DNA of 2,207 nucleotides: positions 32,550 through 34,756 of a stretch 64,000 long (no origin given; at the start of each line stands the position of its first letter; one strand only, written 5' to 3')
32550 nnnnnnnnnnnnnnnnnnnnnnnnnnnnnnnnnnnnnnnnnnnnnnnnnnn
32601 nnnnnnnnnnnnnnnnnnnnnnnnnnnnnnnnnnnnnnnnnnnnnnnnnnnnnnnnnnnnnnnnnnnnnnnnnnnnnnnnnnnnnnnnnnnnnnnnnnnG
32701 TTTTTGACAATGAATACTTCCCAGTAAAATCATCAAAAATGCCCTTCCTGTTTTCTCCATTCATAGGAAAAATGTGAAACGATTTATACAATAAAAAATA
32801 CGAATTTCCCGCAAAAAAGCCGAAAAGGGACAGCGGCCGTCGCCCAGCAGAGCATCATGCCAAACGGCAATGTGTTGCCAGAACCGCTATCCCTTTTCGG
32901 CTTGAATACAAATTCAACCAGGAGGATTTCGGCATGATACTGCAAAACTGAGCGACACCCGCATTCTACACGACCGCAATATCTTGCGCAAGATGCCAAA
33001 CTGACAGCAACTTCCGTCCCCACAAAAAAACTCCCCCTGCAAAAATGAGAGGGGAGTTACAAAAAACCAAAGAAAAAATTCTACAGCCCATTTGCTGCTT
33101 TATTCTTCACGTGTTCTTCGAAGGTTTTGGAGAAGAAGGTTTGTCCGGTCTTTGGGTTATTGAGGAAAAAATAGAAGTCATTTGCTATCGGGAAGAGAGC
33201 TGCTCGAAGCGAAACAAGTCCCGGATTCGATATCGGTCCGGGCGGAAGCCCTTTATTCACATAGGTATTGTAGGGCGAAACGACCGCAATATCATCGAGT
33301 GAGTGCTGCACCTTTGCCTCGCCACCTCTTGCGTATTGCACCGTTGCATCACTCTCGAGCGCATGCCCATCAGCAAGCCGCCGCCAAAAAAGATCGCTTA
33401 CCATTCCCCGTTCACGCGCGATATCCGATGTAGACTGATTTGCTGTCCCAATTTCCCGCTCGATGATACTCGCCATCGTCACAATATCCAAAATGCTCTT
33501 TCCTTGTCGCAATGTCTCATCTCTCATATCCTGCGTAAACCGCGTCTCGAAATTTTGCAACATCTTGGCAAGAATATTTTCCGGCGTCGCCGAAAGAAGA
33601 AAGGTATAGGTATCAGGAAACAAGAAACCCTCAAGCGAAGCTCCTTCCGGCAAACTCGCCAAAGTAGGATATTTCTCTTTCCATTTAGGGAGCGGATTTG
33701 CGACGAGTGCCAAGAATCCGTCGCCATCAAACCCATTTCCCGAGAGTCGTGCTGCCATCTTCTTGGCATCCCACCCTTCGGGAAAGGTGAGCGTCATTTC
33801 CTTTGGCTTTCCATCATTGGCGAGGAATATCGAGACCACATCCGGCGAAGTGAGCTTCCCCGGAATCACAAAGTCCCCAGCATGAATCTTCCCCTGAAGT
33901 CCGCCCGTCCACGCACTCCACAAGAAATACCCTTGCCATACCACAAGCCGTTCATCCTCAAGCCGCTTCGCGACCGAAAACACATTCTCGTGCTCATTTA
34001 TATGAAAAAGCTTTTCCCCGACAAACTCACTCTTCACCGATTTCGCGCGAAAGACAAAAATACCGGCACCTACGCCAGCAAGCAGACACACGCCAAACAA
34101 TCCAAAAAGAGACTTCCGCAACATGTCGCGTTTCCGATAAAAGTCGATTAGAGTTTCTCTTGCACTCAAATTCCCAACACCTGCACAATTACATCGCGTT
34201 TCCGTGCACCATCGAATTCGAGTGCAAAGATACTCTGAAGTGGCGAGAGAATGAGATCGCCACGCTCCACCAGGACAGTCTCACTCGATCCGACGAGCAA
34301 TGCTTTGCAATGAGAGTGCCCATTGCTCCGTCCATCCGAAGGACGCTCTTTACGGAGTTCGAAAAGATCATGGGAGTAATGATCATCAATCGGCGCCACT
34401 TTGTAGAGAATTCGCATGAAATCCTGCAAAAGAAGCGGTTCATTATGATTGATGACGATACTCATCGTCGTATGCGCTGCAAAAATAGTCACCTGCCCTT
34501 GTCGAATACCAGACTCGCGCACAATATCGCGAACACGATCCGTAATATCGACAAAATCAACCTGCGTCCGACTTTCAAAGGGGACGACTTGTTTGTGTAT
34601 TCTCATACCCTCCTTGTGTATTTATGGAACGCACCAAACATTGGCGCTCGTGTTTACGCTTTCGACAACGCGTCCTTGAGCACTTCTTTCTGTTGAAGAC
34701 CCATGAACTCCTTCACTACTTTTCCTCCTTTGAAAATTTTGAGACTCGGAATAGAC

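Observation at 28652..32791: Cas12a ortholog details: TTG versus ATG start, intact RuvC triad, closest to Parcubacteria-type Cpf1 by recall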

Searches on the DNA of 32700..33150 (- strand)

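Call 19: search_rna_families(source=window, start=32700, end=33150, threshold=evalue, max_evalue=10)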
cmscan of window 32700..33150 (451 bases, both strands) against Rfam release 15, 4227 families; matches with E-value up to 10: 7.
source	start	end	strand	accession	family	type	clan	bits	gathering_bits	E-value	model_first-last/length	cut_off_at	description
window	33022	33128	-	RF00515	PyrR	Cis-reg;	-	29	54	0.043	1-115/115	no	PyrR binding site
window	32803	32917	-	RF00689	MIR390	Gene; miRNA;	-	24.4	77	0.011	1-121/121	no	MIR390 microRNA precursor family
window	32817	32903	-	RF04102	MIR6457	Gene; miRNA;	-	17.2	140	0.93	1-177/177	no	MIR6457 microRNA precursor family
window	32815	32905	-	RF03404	mir-1298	Gene; miRNA;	-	15.7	70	3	1-104/104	no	mir-1298 microRNA precursor family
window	32818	32902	-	RF04165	mir-2483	Gene; miRNA;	-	14.4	75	9.5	1-80/80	no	mir-2483 microRNA precursor family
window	32752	32902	+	RF02615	BSR0626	Gene; sRNA;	-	13.5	155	8.9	1-128/128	no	Brucella sRNA 0626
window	32763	32816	+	RF01675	CrcZ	Gene; sRNA;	-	11.2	95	0.77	1-398/398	no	Pseudomonas sRNA CrcZ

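Call 44: build_rna_model(alignment_id=A4)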
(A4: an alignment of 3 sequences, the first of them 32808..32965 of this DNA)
Model R1 built from alignment A4 (3 sequences, 163 columns); structure: RNAalifold consensus.
model positions 162; base pairs 49; branch points 2; effective number of sequences 0.91; information 0.59 bits per position. Calibrated on 0.2 Mb of random sequence (short: E-values are rough).
structure used (alignment columns):
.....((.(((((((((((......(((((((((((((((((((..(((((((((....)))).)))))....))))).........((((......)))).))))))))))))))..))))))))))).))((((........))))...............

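Call 46: search_with_rna_model(model_id=R1, sources=[window, L001, L002, L003, L004, L005, L006, L007, L008, L009, L010, L011, L012, L013, L014, L015, L016, L017, L018, L019, L020, L021, L022, L023, L024, L025, L026, L027, L028, L029, L030, L031, L032, L033, L034, L035, L036, L037, L038, L039, L040, L041, L042, L043, L044, L045, L046, L047, L048, L049, L050, L051, L052, L053, L054, L055, L056, L057, L058, L059, L060, L061, L062, L063, L064, L065, L066, L067, L068, L069, L070, L071, L072, L073, L074, L075, L076, L077, L078, L079, L080, L081, L082, L083, L084, L085], max_evalue=10, show_alignments=0)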
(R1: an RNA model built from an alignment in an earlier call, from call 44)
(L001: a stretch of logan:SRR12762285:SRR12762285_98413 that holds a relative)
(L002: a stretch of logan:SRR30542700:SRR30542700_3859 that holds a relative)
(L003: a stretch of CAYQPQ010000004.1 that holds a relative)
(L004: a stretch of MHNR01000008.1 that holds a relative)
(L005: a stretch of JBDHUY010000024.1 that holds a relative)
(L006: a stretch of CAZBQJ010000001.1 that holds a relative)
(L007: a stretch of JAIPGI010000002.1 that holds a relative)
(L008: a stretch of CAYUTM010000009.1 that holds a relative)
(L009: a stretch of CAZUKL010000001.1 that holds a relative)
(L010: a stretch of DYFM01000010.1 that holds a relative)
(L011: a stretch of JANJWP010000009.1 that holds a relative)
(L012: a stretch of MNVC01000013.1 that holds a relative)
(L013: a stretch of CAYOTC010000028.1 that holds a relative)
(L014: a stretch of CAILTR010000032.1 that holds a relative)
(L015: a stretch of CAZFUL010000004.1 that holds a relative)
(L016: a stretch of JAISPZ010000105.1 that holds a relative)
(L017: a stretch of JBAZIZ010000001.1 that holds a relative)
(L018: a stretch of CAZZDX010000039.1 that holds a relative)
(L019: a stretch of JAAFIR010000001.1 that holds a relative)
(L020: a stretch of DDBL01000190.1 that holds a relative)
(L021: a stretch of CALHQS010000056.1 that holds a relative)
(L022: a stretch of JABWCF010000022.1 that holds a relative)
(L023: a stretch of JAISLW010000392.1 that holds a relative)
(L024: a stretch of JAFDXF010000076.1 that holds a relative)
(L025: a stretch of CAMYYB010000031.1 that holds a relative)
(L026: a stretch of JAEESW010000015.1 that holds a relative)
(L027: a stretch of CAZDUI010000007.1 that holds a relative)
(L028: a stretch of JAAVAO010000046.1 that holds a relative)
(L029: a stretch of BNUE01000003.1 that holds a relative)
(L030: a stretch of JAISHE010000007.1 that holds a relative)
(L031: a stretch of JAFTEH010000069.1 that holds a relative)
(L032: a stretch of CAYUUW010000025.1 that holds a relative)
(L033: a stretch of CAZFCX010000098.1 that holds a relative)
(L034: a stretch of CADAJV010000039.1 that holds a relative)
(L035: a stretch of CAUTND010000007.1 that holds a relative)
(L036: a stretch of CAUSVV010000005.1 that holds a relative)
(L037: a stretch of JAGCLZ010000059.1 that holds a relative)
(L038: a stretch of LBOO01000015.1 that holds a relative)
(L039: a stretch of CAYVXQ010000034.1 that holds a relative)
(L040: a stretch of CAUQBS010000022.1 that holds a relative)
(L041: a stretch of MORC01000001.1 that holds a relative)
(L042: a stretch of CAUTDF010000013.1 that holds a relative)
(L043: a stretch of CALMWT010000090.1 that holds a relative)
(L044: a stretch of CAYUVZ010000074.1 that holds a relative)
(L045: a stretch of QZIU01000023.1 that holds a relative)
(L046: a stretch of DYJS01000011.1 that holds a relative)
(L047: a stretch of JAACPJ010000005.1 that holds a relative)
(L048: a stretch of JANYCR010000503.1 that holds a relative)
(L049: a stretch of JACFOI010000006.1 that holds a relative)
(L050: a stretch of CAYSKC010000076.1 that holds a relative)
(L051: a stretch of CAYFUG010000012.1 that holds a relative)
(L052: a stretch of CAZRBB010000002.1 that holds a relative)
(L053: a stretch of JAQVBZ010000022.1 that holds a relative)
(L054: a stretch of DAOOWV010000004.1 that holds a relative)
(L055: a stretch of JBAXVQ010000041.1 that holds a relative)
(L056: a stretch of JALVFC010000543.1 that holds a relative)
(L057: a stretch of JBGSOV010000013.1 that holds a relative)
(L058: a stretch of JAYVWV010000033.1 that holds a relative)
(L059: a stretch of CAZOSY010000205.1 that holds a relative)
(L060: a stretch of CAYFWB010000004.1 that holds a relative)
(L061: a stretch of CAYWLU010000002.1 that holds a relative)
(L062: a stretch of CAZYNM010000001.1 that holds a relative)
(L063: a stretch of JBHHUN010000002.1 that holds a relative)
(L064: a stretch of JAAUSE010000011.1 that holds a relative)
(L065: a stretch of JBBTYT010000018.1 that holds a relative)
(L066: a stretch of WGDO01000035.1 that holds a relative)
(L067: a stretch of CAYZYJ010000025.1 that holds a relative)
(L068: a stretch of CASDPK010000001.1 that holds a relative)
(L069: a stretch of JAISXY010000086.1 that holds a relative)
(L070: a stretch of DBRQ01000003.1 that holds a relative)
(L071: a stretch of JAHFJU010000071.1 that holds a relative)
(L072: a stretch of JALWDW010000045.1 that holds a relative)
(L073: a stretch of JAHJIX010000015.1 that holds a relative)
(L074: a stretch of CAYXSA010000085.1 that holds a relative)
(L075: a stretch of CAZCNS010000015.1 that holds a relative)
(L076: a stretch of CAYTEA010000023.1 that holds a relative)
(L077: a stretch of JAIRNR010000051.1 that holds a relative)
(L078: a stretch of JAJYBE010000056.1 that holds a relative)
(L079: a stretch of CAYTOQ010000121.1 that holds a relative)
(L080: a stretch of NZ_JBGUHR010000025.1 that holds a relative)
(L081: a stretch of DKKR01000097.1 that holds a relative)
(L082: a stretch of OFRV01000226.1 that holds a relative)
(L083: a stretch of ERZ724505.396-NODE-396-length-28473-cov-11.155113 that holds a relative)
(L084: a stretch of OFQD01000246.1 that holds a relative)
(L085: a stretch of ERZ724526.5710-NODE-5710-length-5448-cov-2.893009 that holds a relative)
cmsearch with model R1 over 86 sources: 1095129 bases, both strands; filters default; matches with E-value up to 10: 22.
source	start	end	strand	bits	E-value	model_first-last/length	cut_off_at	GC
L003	5804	5965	+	186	8.6e-43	1-162/162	no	0.48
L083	9159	9320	+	186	8.6e-43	1-162/162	no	0.48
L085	572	733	+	186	8.6e-43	1-162/162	no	0.48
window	32808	32965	-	185.7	1e-42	1-162/162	no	0.53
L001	159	316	+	185.7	1e-42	1-162/162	no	0.53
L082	219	379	-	169.8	8e-39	1-162/162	no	0.49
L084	2990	3150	+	169.8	8e-39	1-162/162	no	0.49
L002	1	103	+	105.8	4.2e-23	60-162/162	5'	0.5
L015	5765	5915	+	33.8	1.9e-05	1-162/162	no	0.4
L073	5813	5957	+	32.4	4.4e-05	1-162/162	no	0.34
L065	5792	5940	+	30.3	0.00014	1-162/162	no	0.38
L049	5830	5974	+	26.6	0.0011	1-162/162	no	0.49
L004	3121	3272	+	23.8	0.0054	1-162/162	no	0.49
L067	5827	5958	+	23.3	0.0073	1-162/162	no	0.44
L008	5786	5927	+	21.9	0.016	1-162/162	no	0.31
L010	5775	5920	+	19.9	0.05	1-162/162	no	0.39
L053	5808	6000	+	18.4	0.12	1-162/162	no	0.38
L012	5820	5993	+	17.1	0.24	1-162/162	no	0.35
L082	210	330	+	14.7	0.94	1-162/162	no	0.48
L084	3039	3159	-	14.7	0.94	1-162/162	no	0.48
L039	25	175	+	13.5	1.9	1-162/162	no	0.34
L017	5939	5992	+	13.1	2.3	1-162/162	no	0.24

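Call 47: search_with_rna_model(model_id=R1, sources=[window, L003, L084, L015, L073, L065, L049, L004, L067, L008, L010, L053, L012, L039, L017], max_evalue=0.1, make_alignment=true, show_alignments=0)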
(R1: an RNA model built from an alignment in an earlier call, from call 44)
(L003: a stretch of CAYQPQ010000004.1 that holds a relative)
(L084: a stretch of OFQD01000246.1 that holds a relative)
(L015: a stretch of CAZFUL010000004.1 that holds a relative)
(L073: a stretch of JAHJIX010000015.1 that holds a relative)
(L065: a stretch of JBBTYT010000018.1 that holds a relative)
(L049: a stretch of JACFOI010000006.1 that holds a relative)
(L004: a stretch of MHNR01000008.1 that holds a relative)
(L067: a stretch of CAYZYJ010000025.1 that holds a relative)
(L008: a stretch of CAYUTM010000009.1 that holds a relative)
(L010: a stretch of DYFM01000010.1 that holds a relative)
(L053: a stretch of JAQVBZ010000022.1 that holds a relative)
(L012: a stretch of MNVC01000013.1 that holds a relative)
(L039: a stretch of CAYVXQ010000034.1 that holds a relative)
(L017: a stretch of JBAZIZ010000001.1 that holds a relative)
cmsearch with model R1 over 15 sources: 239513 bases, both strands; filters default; matches with E-value up to 0.1: 13.
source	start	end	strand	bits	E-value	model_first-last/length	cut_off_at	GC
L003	5804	5965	+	186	1.9e-43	1-162/162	no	0.48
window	32808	32965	-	185.7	2.2e-43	1-162/162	no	0.53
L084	2990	3150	+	169.8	1.8e-39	1-162/162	no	0.49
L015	5765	5915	+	33.8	4.2e-06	1-162/162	no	0.4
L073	5813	5957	+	32.4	9.6e-06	1-162/162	no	0.34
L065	5792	5940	+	30.3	3.1e-05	1-162/162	no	0.38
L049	5830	5974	+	26.6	0.00025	1-162/162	no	0.49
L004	3121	3272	+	23.8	0.0012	1-162/162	no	0.49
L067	5827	5958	+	23.3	0.0016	1-162/162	no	0.44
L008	5786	5927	+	21.9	0.0035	1-162/162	no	0.31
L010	5775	5920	+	19.9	0.011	1-162/162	no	0.39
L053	5808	6000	+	18.4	0.025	1-162/162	no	0.38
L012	5820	5993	+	17.1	0.053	1-162/162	no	0.35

Alignment A5: 13 matches aligned to the model, 240 columns, each read 5' to 3' on its own strand. Consensus structure (alignment columns), stored with it:
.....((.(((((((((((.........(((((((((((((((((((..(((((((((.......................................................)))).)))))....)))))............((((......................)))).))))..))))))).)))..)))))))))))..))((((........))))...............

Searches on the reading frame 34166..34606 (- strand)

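Call 40: search_protein_families(library=pfam, proteins=[window:34166-34606:-], max_evalue=0.001)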
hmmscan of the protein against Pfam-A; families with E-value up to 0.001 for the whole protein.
window:34166-34606:- (146 aa): 1 family
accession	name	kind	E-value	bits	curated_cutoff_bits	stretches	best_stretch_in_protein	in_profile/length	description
PF01894.22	UPF0047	-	2.3e-33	115.2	27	1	20-143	1-117/117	Uncharacterised protein family UPF0047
